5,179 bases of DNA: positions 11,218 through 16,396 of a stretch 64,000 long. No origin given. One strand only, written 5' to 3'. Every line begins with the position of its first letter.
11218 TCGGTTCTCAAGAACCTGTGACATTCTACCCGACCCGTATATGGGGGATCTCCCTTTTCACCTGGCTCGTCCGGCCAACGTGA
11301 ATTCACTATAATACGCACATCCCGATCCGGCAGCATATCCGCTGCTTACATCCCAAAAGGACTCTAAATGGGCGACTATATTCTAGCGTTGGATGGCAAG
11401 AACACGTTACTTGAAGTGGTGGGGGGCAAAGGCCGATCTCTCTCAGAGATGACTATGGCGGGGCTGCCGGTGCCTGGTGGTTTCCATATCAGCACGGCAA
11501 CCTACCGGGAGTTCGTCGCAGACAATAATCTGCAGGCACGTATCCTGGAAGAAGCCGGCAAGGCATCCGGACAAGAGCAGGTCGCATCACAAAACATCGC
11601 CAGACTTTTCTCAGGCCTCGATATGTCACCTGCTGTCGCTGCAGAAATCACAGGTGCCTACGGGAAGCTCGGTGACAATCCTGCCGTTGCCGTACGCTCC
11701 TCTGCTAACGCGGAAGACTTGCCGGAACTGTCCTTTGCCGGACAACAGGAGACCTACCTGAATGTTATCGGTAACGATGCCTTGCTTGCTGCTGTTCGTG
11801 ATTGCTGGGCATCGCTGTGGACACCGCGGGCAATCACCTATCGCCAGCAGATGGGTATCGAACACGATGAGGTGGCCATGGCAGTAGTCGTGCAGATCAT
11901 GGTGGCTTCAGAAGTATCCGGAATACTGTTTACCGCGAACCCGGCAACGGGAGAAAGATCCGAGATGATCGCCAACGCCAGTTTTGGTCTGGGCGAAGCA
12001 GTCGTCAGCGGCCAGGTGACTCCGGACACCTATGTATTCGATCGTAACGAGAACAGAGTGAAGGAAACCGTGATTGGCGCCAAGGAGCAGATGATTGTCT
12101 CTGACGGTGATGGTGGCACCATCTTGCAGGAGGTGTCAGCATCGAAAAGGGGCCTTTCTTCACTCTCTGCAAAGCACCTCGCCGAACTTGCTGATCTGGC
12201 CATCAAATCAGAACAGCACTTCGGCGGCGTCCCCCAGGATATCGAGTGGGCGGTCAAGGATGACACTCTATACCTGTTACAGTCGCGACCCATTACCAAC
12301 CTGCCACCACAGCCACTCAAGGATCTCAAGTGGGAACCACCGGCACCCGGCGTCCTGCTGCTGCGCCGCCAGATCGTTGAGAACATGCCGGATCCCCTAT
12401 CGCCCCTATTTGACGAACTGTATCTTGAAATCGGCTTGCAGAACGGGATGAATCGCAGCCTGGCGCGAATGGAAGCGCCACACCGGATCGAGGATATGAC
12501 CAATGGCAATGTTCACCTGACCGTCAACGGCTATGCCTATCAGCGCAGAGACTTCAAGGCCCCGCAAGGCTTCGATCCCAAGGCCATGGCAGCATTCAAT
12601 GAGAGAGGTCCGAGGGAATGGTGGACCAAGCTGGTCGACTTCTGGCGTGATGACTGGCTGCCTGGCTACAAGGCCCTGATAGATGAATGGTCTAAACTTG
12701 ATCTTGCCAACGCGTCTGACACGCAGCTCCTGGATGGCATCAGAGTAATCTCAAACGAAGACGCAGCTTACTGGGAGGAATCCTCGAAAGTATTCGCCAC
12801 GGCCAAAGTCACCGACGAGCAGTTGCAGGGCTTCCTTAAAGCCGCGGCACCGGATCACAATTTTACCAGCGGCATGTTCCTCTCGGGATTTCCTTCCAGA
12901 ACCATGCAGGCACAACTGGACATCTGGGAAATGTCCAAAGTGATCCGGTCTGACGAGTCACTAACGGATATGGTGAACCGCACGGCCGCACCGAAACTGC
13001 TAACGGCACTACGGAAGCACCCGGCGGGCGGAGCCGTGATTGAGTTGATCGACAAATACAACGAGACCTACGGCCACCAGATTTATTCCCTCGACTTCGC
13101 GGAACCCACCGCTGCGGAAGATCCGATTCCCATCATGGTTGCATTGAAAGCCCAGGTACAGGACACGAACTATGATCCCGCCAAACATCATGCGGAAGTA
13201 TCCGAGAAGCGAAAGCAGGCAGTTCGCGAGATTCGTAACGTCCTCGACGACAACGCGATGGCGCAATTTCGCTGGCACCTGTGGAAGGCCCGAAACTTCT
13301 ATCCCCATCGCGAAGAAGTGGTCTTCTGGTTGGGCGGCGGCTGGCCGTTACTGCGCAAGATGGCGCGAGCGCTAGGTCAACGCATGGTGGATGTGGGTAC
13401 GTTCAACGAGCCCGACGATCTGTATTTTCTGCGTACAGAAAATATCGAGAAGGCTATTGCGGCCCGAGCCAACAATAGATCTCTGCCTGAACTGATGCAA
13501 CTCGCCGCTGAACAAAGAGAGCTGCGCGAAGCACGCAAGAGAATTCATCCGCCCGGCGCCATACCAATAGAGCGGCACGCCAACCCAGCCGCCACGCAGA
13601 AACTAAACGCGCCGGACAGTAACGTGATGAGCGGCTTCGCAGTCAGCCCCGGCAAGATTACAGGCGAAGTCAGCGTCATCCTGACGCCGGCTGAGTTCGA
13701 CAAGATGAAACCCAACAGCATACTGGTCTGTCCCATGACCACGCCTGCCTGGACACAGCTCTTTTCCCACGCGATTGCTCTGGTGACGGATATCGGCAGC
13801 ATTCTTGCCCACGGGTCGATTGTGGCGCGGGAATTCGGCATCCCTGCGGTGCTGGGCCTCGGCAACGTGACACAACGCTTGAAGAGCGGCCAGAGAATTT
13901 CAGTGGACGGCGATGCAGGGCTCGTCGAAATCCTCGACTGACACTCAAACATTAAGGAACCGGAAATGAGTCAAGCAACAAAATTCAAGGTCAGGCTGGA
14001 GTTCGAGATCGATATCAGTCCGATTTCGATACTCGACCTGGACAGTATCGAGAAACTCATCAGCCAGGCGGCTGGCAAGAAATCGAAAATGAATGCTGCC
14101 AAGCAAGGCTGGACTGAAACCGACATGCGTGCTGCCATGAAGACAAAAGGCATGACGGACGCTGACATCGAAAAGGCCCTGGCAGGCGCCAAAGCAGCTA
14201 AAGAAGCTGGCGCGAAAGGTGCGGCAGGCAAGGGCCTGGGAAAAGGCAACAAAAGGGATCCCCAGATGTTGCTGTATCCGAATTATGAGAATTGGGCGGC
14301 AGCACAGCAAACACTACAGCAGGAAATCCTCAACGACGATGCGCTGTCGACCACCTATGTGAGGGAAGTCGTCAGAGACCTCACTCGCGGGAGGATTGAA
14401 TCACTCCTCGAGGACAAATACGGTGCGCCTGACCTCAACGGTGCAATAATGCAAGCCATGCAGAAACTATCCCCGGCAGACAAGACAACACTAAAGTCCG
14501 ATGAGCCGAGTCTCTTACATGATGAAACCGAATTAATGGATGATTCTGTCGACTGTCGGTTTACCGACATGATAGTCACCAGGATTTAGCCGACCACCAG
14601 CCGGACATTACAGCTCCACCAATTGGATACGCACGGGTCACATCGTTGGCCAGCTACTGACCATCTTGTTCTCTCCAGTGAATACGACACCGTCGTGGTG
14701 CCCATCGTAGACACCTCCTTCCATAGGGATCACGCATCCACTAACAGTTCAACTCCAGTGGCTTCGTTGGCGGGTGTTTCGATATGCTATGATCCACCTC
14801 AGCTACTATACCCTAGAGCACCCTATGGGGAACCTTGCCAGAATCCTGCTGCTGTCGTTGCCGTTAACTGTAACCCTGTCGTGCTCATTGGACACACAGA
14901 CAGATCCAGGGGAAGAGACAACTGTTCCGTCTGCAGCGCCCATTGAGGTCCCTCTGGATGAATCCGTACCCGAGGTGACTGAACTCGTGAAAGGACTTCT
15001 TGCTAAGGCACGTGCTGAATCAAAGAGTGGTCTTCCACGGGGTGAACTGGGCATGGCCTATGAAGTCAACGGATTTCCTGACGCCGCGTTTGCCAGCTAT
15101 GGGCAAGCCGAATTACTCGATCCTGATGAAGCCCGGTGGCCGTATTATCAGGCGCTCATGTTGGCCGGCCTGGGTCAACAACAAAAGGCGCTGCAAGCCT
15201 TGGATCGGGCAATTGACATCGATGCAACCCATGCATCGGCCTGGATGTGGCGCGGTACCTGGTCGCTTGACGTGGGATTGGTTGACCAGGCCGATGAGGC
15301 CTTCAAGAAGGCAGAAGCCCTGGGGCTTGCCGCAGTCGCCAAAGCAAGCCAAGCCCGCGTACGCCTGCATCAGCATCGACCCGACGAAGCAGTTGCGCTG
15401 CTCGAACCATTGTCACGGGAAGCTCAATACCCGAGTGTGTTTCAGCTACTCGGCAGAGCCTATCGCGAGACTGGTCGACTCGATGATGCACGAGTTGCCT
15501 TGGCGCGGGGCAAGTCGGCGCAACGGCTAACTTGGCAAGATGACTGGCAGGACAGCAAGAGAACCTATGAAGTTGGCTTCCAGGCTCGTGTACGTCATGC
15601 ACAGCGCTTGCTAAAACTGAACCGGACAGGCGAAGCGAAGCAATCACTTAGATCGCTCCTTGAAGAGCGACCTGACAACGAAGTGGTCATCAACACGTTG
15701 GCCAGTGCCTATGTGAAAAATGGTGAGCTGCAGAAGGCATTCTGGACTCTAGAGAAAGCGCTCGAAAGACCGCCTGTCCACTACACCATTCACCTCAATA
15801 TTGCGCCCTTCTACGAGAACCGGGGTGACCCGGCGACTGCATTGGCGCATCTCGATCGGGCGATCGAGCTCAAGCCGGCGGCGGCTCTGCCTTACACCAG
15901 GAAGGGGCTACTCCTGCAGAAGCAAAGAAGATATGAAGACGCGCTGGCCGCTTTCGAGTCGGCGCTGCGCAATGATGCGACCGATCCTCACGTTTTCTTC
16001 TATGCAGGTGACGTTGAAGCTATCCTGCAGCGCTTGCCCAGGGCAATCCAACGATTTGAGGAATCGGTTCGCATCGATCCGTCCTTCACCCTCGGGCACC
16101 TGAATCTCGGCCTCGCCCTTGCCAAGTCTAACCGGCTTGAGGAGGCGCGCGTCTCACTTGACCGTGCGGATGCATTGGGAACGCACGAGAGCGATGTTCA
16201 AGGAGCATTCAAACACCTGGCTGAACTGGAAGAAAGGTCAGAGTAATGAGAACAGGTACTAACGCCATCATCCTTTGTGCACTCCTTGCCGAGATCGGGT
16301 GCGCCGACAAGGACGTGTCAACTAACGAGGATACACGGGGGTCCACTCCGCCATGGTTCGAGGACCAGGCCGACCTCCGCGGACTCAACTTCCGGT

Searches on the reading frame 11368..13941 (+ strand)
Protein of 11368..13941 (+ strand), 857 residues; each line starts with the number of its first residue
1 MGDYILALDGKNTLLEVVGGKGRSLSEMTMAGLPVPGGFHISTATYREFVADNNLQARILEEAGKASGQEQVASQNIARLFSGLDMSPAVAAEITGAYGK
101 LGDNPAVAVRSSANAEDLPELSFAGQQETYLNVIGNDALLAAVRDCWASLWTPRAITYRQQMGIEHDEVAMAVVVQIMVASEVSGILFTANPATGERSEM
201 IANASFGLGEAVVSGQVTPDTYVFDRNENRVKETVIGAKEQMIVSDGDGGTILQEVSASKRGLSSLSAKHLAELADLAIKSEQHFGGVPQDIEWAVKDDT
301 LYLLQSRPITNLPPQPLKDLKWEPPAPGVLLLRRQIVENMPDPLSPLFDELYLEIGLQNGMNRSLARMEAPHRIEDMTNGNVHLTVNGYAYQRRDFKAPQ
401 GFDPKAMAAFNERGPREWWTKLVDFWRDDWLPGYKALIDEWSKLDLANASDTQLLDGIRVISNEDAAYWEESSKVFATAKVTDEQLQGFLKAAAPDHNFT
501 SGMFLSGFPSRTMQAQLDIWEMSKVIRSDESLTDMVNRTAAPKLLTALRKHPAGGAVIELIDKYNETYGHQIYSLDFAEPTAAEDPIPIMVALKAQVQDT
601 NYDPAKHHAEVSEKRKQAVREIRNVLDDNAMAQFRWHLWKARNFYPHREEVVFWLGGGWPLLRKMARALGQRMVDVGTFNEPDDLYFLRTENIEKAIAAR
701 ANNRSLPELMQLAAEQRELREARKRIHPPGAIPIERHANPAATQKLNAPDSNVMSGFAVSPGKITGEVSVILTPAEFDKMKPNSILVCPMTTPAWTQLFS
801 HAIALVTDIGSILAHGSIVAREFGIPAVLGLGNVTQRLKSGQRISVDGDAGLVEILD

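Call 3: search_protein_families(library=pfam, proteins=[window:11368-13941:+])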
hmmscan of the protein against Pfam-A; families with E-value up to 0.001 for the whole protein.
window:11368-13941:+ (857 aa): 2 families
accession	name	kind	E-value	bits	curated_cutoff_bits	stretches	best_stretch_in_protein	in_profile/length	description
PF01326.24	PPDK_N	-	4.6e-97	325.7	27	1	16-314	2-314/328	Pyruvate phosphate dikinase, AMP/ATP-binding domain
PF00391.29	PEP-utilizers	-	7.6e-23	80.3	23.1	1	781-851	2-72/72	PEP-utilising enzyme, mobile domain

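Call 6: search_protein_families(library=ncbifam, proteins=[window:11368-13941:+], max_evalue=1e-10)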
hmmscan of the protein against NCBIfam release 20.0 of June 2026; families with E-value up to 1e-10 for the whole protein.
window:11368-13941:+ (857 aa): 23 families
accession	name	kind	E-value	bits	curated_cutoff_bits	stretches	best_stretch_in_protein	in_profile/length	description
NF004878.0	PRK06241.1-3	subfamily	1.6e-147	493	945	2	13-347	14-344/891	phosphoenolpyruvate synthase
NF041857.1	RIF_Ptrans_rph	equivalog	2.6e-129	433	999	2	12-317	11-318/864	rifamycin-inactivating phosphotransferase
NF004877.0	PRK06241.1-2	subfamily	7.6e-129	431.4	866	2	2-317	2-320/869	phosphoenolpyruvate synthase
NF004881.0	PRK06241.2-2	equivalog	5.1e-123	412.2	883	2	13-320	14-321/898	phosphoenolpyruvate synthase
NF005057.0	PRK06464.1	equivalog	2.6e-118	396.2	598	2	12-311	15-337/798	phosphoenolpyruvate synthase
NF004879.0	PRK06241.1-4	equivalog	8.2e-117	391.5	976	2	3-317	3-320/868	phosphoenolpyruvate synthase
NF052632.1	undecylprod_RedH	equivalog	2e-116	390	1350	2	5-315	3-299/880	undecylprodigiosin ligase RedH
TIGR01418.1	PEP_synth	equivalog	2.4e-115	386.6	739.75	2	12-311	10-331/784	pyruvate, water dikinase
NF052631.1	prodigiosin_PigC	equivalog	2.5e-113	379.7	1300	2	5-311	2-299/883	prodigiosin ligase PigC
NF000283.1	RPH_KJ151292.1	equivalog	1e-97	328.3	1700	2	15-319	17-323/865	rifamycin-inactivating phosphotransferase Rph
NF004880.0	PRK06241.2-1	equivalog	2.3e-94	316.9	972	2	12-225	12-224/837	phosphoenolpyruvate synthase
NF004883.0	PRK06241.2-4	equivalog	4e-84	283.4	1063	2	16-314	30-332/928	phosphoenolpyruvate synthase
NF004882.0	PRK06241.2-3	equivalog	2.3e-57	194.7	850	2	12-228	6-220/827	phosphoenolpyruvate synthase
NF006153.0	PRK08296.1-5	subfamily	1e-42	146.4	578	1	607-857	331-607/608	hypothetical protein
NF006151.0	PRK08296.1-3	equivalog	5.2e-36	124.3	693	1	576-857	299-604/604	hypothetical protein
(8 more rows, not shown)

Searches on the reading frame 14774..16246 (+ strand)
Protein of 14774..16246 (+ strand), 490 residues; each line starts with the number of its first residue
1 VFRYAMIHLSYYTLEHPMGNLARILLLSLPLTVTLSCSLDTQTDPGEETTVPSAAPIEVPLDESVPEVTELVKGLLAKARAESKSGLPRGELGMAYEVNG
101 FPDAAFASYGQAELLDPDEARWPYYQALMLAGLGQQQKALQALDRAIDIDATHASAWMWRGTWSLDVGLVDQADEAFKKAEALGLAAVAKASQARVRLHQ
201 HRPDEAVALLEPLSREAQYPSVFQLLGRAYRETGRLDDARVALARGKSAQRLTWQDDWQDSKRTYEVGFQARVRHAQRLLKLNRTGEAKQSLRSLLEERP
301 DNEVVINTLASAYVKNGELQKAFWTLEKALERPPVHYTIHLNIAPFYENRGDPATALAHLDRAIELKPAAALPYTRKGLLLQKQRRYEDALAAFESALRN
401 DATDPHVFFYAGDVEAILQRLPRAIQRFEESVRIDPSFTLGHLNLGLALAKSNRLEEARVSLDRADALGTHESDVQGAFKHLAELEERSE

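Call 5: search_protein_families(library=pfam, proteins=[window:14774-16246:+], max_evalue=0.00001)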
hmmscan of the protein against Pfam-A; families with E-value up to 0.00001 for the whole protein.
window:14774-16246:+ (490 aa): 17 families
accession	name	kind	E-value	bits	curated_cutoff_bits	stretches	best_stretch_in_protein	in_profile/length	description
PF07719.23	TPR_2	-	5.3e-29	98.3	27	0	374-401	4-31/34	Tetratricopeptide repeat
PF13432.12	TPR_16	-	2.6e-26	92.1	32.7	1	376-437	2-63/65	Tetratricopeptide repeat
PF13181.12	TPR_8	-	8.3e-25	85.2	25.7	0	374-402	4-32/34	Tetratricopeptide repeat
PF14559.12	TPR_19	-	5.6e-24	84.7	25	1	198-250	2-55/68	Tetratricopeptide repeat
PF13414.12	TPR_11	-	2.6e-22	78.6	26.8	0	412-451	1-40/42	TPR repeat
PF00515.34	TPR_1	-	1.4e-21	75.8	27.8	0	374-401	4-31/34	Tetratricopeptide repeat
PF13428.12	TPR_14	-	1e-19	69.5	23.5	0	343-378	7-42/44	Tetratricopeptide repeat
PF13431.12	TPR_17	-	3e-19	68.1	24.4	0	360-391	2-33/34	Tetratricopeptide repeat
PF13424.12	TPR_12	-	2.3e-13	50.6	30.1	0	338-400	4-74/77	Tetratricopeptide repeat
PF13371.12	TPR_9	-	2.3e-10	40.8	35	1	347-421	5-72/73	Tetratricopeptide repeat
PF09976.15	TPR_21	-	7.4e-09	36.1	25.5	0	175-246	101-172/193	Tetratricopeptide repeat-like domain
PF12895.13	ANAPC3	-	2.2e-08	34.7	27.2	0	297-331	17-50/82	Anaphase-promoting complex, cyclosome, subunit 3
PF12569.14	NatA_aux_su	-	5.4e-08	32.7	33.3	0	307-404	159-259/515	N-terminal acetyltransferase A, auxiliary subunit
PF13174.12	TPR_6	-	6.4e-08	33.2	26.3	0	225-245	5-25/33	Tetratricopeptide repeat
PF13176.12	TPR_7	-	1.7e-07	31.2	27.9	0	378-405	6-35/36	Tetratricopeptide repeat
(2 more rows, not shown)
